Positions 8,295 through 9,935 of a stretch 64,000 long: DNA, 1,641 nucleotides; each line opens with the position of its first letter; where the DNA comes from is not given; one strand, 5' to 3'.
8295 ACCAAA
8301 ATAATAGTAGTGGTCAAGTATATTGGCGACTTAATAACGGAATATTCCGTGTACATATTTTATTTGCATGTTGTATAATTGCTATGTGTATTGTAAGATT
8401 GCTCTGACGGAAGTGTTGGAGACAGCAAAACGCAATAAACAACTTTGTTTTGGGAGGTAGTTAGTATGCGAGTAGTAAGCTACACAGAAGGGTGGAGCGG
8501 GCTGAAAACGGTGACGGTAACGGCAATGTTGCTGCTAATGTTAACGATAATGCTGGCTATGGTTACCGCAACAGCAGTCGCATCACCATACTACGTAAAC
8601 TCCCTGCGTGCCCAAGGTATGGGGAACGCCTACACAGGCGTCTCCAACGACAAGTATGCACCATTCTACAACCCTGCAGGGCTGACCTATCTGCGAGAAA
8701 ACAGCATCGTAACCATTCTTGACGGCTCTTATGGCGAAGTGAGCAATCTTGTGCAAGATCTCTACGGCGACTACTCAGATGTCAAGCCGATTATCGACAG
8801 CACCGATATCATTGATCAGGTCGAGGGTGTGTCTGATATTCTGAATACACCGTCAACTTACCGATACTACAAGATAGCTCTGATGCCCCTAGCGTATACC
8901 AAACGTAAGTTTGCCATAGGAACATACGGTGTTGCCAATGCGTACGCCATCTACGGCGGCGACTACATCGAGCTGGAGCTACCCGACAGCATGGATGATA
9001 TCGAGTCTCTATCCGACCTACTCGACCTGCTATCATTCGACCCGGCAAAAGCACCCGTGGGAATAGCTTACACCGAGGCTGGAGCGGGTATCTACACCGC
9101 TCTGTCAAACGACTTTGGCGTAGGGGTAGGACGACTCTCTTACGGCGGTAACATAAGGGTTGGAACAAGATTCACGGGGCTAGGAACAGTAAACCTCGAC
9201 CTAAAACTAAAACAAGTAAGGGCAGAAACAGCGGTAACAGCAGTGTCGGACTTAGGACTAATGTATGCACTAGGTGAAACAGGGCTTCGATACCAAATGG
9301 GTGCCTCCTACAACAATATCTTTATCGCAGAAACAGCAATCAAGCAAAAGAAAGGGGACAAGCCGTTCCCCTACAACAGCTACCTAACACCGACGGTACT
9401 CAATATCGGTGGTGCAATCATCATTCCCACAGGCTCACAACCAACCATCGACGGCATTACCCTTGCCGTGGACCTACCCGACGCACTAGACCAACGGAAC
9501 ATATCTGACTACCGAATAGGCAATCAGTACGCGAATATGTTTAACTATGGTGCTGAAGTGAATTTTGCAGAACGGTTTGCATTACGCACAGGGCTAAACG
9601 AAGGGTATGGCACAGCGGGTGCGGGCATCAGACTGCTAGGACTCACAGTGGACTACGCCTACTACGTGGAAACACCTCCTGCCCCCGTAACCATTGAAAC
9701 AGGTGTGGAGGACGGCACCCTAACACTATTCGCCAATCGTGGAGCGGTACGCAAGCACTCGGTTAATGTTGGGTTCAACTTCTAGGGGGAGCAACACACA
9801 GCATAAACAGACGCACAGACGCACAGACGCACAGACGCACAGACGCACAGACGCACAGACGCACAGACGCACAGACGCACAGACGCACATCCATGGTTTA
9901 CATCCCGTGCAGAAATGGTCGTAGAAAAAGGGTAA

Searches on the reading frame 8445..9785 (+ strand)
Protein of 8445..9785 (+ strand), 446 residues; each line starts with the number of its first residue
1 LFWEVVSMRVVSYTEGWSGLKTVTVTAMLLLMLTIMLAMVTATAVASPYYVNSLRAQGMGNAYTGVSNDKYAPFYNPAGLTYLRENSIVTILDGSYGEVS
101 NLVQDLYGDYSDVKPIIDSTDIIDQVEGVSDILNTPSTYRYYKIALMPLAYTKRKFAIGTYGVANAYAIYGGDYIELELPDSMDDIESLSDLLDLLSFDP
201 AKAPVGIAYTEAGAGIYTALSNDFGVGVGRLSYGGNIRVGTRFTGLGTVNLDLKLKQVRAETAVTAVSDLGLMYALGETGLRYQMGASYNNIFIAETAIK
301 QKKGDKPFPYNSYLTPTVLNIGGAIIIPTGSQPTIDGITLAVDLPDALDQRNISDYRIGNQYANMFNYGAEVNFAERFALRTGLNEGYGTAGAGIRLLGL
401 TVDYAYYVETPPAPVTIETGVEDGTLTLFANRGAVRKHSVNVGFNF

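Call 3: search_protein_families(library=pfam, proteins=[window:8445-9785:+], max_evalue=0.01)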
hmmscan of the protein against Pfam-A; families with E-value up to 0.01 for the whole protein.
window:8445-9785:+ (446 aa): 2 families
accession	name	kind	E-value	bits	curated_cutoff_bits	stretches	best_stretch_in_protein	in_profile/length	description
PF03349.22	Toluene_X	-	0.0005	19.1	29.7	1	38-88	2-55/421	Outer membrane protein transport protein (OMPP1/FadL/TodX)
PF13729.12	TraF_2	-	0.0016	18.2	25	1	73-299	1-225/264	F plasmid transfer operon, TraF, protein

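Call 4: search_protein_families(library=ncbifam, proteins=[window:8445-9785:+], max_evalue=0.01)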
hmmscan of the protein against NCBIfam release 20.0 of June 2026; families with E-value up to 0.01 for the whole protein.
window:8445-9785:+ (446 aa): 3 families
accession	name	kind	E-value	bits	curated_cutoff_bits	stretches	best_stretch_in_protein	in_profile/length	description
NF033709.1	PorV_fam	subfamily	1.2e-15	57.9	90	2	250-410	134-310/326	PorV/PorQ family protein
NF052325.1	PorVQ2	equivalog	8e-05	21.7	325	1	47-96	22-78/354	putative type IX sorting system protein PorV2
NF033710.1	T9SS_OM_PorV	equivalog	9.4e-05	21.7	250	0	40-91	21-72/367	type IX secretion system outer membrane channel protein PorV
